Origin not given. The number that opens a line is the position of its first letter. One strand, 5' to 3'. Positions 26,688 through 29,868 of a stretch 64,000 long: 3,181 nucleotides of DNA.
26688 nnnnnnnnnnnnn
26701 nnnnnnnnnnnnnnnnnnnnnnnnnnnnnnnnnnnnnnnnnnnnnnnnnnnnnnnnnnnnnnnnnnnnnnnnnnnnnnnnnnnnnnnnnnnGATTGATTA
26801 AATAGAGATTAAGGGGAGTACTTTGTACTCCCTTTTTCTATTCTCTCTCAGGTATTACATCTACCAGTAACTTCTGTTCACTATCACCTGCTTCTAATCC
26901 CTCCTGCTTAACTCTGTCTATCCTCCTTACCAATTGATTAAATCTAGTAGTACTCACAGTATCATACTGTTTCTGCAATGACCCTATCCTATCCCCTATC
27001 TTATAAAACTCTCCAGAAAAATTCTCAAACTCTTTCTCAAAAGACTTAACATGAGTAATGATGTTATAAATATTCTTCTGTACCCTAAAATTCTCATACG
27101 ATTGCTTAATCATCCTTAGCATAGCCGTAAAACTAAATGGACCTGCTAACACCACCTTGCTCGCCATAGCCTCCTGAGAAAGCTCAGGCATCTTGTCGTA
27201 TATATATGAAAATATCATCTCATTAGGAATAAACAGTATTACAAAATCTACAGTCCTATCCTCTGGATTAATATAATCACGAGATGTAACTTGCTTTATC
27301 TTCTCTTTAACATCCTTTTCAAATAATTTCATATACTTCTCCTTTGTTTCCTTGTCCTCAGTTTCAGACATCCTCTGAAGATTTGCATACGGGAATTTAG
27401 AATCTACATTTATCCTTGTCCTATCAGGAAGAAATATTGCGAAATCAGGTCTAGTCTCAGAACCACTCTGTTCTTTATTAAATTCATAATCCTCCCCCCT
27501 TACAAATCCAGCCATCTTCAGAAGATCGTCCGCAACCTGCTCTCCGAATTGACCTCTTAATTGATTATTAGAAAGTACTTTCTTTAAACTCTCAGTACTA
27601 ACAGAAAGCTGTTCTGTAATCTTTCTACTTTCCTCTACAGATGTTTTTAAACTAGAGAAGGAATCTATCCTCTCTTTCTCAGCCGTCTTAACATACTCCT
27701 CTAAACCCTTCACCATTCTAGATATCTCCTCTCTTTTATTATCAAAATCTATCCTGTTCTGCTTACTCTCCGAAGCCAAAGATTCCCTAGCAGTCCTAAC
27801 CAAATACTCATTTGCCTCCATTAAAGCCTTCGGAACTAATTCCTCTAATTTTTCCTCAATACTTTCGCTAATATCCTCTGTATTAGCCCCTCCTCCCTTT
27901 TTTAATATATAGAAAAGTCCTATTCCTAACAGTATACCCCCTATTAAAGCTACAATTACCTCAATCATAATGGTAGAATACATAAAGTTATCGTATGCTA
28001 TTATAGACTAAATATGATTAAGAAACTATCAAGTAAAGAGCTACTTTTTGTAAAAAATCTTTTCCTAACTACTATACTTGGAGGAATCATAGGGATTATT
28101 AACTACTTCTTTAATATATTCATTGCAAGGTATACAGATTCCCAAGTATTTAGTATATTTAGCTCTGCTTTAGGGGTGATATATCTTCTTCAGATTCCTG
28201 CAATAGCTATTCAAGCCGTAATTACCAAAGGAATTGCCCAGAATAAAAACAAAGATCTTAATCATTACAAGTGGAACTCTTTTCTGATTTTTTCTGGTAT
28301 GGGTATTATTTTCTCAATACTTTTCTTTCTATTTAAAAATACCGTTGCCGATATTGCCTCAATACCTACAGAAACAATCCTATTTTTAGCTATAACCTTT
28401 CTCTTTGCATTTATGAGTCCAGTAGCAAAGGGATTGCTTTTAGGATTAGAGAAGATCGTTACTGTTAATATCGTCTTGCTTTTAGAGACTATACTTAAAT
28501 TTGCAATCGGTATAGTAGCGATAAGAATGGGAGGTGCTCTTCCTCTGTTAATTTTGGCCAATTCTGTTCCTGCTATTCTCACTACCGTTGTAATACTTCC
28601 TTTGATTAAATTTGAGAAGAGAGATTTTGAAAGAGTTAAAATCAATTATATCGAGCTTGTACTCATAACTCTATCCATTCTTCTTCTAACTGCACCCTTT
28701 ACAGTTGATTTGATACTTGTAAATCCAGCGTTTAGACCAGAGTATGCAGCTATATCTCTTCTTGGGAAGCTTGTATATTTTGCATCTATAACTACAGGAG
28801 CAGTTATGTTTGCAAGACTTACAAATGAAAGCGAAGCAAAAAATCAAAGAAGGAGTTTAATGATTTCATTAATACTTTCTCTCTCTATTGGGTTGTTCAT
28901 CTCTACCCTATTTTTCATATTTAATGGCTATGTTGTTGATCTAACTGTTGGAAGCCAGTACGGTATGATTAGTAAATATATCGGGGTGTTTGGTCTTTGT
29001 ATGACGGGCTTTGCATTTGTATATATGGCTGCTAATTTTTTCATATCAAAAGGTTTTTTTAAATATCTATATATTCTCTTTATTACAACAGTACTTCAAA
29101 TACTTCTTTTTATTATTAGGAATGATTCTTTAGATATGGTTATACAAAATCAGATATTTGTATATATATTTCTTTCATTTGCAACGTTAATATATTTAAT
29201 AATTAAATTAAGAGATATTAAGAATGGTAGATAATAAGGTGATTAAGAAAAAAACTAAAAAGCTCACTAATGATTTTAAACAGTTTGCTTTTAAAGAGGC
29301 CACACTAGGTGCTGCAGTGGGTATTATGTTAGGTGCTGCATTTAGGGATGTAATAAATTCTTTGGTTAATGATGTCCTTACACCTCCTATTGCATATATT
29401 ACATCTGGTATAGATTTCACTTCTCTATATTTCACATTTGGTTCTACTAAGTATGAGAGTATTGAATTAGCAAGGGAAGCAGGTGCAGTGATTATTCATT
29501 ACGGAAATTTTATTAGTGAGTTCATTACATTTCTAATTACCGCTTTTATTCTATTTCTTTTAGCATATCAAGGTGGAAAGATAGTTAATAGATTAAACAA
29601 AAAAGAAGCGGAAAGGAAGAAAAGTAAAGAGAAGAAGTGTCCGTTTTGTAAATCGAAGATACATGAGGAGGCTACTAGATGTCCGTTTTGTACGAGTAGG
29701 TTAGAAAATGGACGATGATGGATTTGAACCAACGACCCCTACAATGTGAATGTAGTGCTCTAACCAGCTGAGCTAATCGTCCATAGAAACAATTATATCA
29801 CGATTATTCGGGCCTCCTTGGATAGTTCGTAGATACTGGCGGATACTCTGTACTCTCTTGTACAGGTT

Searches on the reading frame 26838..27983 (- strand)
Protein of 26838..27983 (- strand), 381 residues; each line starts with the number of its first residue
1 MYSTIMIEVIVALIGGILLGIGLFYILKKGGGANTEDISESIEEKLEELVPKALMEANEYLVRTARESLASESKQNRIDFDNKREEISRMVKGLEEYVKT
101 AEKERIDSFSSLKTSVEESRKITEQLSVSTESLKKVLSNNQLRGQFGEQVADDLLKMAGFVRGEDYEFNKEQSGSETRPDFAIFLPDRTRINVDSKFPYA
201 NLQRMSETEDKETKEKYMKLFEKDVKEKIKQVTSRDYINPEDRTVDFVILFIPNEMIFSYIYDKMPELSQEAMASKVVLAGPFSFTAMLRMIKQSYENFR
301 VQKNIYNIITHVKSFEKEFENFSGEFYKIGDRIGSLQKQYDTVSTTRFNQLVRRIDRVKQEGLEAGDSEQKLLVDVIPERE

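Call 19: search_protein_families(library=pfam, proteins=[window:26838-27983:-], max_evalue=0.001)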
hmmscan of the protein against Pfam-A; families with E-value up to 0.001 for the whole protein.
window:26838-27983:- (381 aa): 1 family
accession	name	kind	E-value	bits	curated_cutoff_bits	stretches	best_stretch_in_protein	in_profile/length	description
PF02646.22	RmuC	-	8e-67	225.8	26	1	83-365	6-288/291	RmuC family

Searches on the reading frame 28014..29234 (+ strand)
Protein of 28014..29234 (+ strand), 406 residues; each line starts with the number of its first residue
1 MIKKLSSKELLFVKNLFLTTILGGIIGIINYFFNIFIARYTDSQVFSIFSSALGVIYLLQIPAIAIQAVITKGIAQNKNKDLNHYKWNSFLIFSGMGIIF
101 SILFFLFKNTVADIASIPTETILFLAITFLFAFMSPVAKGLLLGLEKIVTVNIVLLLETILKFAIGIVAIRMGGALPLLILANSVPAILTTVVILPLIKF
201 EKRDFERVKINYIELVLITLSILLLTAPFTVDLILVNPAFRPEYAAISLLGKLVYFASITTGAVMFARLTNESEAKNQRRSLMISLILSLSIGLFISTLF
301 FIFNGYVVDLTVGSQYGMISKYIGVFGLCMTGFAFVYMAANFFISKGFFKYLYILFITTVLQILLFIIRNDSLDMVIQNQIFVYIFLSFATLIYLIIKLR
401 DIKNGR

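Call 19: search_protein_families(library=pfam, proteins=[window:28014-29234:+], max_evalue=0.001)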
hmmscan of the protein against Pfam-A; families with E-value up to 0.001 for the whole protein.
window:28014-29234:+ (406 aa): 1 family
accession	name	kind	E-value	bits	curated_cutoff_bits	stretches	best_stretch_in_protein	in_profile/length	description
PF01943.22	Polysacc_synt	-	0.00016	21.6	28.2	1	13-216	2-204/274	Polysaccharide biosynthesis protein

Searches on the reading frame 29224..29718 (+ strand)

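Call 19: search_protein_families(library=pfam, proteins=[window:29224-29718:+], max_evalue=0.001)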
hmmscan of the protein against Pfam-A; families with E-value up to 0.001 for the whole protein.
window:29224-29718:+ (164 aa): 2 families
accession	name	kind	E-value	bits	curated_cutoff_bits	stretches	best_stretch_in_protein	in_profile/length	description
PF01741.23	MscL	-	6.9e-28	97.9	27.4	1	15-147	2-119/123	Large-conductance mechanosensitive channel, MscL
PF24333.1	DUF7501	-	0.00032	21.3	27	0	129-148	3-22/58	Family of unknown function (DUF7501)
